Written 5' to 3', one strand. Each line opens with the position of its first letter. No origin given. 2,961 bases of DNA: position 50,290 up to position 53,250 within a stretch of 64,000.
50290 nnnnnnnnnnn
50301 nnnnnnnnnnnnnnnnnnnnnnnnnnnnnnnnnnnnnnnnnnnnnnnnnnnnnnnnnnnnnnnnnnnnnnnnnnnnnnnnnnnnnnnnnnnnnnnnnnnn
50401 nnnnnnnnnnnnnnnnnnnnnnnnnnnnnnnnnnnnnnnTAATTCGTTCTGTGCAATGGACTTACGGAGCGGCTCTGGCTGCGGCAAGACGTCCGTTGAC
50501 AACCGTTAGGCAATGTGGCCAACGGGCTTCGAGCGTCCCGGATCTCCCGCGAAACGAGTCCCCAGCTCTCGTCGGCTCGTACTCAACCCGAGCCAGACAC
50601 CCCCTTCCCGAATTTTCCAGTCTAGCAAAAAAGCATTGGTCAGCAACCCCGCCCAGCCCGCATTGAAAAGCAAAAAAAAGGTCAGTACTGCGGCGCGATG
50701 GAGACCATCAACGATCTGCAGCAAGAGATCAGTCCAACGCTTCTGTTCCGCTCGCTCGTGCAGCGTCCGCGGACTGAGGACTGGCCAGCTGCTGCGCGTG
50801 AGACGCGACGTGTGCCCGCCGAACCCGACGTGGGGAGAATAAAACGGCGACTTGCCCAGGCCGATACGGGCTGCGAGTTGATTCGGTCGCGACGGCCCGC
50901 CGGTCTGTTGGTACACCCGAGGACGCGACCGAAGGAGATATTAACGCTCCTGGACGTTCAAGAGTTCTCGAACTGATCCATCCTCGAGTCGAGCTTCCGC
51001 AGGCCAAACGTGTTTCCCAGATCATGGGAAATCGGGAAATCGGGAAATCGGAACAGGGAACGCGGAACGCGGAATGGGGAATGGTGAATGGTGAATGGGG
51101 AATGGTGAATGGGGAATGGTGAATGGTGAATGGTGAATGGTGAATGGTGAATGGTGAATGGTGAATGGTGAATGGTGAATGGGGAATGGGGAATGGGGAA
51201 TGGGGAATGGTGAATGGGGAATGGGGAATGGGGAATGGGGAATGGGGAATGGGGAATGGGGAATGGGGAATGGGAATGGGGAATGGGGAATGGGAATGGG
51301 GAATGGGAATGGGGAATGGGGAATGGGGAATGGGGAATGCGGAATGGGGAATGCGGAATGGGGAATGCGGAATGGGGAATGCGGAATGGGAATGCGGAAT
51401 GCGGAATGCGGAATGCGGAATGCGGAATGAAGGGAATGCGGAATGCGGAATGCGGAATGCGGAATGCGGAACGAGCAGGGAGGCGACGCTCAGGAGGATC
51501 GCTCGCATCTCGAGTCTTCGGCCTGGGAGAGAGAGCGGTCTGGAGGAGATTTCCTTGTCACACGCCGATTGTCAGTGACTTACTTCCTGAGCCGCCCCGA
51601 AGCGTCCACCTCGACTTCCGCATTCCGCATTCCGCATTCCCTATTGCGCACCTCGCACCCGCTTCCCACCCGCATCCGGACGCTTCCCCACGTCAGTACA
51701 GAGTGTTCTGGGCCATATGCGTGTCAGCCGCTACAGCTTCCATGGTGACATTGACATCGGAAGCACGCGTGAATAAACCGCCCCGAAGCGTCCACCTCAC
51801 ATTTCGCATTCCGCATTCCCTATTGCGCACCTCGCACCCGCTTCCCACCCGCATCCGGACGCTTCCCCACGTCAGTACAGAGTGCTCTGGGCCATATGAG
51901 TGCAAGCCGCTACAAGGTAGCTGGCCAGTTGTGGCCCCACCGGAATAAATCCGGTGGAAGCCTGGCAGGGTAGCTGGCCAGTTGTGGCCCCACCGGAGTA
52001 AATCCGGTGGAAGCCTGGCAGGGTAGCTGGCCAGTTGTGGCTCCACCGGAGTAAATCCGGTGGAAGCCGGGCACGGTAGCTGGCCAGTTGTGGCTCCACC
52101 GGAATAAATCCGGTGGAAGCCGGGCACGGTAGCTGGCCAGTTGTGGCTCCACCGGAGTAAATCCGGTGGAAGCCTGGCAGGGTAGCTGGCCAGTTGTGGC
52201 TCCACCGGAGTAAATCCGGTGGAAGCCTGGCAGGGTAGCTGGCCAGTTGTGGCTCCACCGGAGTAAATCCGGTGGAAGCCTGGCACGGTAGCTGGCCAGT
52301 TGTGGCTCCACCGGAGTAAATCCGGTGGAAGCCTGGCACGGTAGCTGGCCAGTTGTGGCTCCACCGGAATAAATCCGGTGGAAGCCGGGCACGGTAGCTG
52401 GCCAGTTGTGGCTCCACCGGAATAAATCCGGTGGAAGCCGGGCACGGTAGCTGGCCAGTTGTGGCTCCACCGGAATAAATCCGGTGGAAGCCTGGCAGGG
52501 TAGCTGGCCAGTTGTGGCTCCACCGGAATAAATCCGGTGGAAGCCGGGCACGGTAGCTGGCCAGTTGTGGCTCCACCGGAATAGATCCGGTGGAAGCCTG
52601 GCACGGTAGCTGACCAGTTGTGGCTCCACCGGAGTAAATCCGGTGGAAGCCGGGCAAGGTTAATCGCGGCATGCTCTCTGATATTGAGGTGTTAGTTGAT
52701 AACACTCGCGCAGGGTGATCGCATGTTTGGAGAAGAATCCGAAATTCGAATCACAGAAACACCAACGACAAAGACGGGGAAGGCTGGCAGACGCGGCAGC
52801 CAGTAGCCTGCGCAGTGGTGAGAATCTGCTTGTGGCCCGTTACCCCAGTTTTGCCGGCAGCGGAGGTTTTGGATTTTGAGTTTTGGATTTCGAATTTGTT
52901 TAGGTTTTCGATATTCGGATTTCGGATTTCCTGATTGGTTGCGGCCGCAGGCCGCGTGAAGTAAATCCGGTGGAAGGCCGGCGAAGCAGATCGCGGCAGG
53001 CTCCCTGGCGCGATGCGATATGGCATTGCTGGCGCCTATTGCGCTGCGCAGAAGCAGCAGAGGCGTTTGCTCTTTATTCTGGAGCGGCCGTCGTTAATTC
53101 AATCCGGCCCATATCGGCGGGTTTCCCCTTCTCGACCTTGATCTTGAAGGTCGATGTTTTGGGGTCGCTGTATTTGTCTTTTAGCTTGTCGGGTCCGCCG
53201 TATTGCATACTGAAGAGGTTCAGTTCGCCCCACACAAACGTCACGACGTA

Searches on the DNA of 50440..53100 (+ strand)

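Call 60: search_rna_families(source=window, start=50440, end=53100, threshold=evalue, max_evalue=1)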
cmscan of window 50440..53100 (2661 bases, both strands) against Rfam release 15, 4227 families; matches with E-value up to 1: 2.
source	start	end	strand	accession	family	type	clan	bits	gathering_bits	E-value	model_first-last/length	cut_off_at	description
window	52231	52352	+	RF03342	mir-1467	Gene; miRNA;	-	24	90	0.16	1-93/93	no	mir-1467 microRNA precursor family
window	52019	52140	+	RF03342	mir-1467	Gene; miRNA;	-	23.3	90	0.25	1-93/93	no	mir-1467 microRNA precursor family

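Call 76: build_rna_model(alignment_id=A1, structure=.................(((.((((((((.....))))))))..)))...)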
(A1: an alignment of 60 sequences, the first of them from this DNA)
Model R1 built from alignment A1 (60 sequences, 50 columns); structure: as given.
model positions 50; base pairs 11; branch points 0; effective number of sequences 6.35; information 1.106 bits per position. Calibrated on 0.2 Mb of random sequence (short: E-values are rough).
structure used (alignment columns):
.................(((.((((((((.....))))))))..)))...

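Call 77: search_with_rna_model(model_id=R1, source=window, filters=off, max_evalue=1)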
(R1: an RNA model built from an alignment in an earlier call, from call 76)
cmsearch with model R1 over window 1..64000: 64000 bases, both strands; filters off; matches with E-value up to 1: 31.
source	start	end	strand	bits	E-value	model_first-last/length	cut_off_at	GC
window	51916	51965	+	73.6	3.2e-16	1-50/50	no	0.62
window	52075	52124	+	72.8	4.8e-16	1-50/50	no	0.62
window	52340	52389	+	72.8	4.8e-16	1-50/50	no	0.62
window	52393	52442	+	72.8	4.8e-16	1-50/50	no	0.62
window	52499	52548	+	72.8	4.8e-16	1-50/50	no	0.62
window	52605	52654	+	72.6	5.3e-16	1-50/50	no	0.62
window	51969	52018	+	72.5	5.7e-16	1-50/50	no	0.64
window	52446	52495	+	72.4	6.1e-16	1-50/50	no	0.6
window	52022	52071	+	71.8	8.6e-16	1-50/50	no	0.64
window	52128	52177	+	71.3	1.1e-15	1-50/50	no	0.62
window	52181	52230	+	71.3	1.1e-15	1-50/50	no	0.62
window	52234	52283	+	71.3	1.1e-15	1-50/50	no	0.62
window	52287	52336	+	71.3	1.1e-15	1-50/50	no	0.62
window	52552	52601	+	71.3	1.1e-15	1-50/50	no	0.62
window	52095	52116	-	12.6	0.18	22-43/50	no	0.55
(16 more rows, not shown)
